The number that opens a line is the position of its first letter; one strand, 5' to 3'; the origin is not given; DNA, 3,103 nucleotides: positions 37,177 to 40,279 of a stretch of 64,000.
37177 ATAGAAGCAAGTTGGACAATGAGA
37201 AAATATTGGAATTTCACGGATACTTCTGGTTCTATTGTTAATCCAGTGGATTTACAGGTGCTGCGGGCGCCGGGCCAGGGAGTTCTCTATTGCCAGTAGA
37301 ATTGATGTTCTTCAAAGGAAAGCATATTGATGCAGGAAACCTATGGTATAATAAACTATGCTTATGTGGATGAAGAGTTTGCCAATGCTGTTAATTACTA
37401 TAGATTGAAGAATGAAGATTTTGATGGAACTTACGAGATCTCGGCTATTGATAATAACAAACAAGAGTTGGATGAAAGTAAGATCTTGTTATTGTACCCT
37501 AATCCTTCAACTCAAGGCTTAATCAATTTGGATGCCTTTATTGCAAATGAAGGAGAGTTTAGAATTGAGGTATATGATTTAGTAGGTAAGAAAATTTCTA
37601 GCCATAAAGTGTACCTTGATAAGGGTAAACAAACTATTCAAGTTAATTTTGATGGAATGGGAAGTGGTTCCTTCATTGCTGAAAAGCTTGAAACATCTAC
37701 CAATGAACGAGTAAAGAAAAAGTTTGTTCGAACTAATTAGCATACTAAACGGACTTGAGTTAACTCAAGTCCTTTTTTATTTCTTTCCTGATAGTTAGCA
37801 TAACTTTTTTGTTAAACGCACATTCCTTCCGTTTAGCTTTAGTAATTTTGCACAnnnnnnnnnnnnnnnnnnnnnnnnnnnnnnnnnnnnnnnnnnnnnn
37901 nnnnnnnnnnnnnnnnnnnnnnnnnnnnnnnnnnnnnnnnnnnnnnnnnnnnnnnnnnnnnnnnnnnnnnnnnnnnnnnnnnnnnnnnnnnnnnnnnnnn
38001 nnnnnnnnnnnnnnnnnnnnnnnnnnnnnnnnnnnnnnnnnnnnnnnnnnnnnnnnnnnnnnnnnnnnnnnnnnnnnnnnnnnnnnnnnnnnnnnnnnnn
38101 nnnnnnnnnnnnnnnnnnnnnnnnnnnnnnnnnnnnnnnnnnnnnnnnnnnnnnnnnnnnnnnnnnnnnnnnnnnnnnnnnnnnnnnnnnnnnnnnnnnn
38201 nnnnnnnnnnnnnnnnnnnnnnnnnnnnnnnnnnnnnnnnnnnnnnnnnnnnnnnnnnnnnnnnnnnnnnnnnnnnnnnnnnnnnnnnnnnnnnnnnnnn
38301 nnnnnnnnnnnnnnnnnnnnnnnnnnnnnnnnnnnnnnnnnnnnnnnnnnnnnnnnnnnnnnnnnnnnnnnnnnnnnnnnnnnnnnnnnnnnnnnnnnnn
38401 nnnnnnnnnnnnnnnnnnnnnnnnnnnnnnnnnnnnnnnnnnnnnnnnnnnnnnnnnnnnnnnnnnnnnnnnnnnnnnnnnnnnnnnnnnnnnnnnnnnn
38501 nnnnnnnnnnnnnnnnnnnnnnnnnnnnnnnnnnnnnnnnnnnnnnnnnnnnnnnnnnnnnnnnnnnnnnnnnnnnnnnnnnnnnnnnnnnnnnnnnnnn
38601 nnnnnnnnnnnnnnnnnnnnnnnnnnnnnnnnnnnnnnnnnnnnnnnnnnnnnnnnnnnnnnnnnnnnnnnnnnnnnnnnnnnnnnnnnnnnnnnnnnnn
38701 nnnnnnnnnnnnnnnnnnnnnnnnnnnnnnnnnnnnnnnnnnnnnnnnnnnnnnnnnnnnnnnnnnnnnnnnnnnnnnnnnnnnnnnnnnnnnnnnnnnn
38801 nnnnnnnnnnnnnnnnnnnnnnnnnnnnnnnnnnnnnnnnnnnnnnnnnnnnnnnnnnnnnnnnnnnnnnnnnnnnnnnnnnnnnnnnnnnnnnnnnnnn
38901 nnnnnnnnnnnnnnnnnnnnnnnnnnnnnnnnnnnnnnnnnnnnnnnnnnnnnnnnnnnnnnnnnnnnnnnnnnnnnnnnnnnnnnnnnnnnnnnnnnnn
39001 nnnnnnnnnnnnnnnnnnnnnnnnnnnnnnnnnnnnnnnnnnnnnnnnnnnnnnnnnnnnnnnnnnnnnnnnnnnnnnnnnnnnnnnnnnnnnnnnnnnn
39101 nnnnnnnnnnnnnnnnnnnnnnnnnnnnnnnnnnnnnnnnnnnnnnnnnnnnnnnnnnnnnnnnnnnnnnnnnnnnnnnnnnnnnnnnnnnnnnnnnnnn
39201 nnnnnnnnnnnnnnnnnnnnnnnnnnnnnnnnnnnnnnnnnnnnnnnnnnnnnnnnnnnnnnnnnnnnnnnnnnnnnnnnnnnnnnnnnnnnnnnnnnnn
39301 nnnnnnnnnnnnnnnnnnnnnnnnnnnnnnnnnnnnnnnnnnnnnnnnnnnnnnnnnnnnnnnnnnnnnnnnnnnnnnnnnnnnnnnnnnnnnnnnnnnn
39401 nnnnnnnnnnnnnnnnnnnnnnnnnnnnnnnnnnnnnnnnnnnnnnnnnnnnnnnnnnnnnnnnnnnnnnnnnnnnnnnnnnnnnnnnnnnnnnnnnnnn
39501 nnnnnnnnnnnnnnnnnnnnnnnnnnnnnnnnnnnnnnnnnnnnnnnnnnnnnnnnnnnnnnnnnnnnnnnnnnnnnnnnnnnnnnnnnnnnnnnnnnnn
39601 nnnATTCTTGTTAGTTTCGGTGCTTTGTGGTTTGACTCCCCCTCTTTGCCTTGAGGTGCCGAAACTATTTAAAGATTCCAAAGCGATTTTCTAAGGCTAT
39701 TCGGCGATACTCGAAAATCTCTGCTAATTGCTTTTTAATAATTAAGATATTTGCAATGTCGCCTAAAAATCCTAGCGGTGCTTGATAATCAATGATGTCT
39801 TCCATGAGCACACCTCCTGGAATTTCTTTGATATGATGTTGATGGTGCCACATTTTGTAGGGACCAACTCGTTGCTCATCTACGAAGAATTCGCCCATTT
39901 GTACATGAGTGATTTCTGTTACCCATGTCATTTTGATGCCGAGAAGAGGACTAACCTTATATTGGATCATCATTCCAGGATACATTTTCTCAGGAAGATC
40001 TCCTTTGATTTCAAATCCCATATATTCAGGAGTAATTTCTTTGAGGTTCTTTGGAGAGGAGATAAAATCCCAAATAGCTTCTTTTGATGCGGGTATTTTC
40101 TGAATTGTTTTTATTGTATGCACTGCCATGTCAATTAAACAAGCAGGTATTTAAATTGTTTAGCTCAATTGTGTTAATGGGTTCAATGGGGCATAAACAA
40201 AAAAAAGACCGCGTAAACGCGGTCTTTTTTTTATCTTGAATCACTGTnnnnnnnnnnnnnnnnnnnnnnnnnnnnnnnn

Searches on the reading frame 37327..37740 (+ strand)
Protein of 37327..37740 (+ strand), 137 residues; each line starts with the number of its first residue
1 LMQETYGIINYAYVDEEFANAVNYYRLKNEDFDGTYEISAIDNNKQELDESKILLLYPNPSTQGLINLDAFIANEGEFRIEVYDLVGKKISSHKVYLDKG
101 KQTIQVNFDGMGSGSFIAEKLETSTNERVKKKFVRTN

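Call 7: search_protein_families(library=pfam, proteins=[window:37327-37740:+], max_evalue=0.01)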
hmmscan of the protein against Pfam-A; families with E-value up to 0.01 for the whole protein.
window:37327-37740:+ (137 aa): 1 family
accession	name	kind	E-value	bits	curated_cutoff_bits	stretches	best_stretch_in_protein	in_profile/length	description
PF18962.6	Por_Secre_tail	-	2.8e-08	34.4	27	1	56-133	1-74/75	Secretion system C-terminal sorting domain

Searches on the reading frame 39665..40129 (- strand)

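Call 7: search_protein_families(library=pfam, proteins=[window:39665-40129:-], max_evalue=0.01)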
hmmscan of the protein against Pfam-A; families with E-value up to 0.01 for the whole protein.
window:39665-40129:- (154 aa): 1 family
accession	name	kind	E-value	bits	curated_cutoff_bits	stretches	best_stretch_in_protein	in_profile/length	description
PF03364.25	Polyketide_cyc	-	0.00028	21.6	23.4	1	12-117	1-99/126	Polyketide cyclase / dehydrase and lipid transport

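Call 8: search_protein_families(library=ncbifam, proteins=[window:39665-40129:-], max_evalue=0.01)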
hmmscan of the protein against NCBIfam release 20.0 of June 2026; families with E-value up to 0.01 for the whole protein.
window:39665-40129:- (154 aa): 0 families
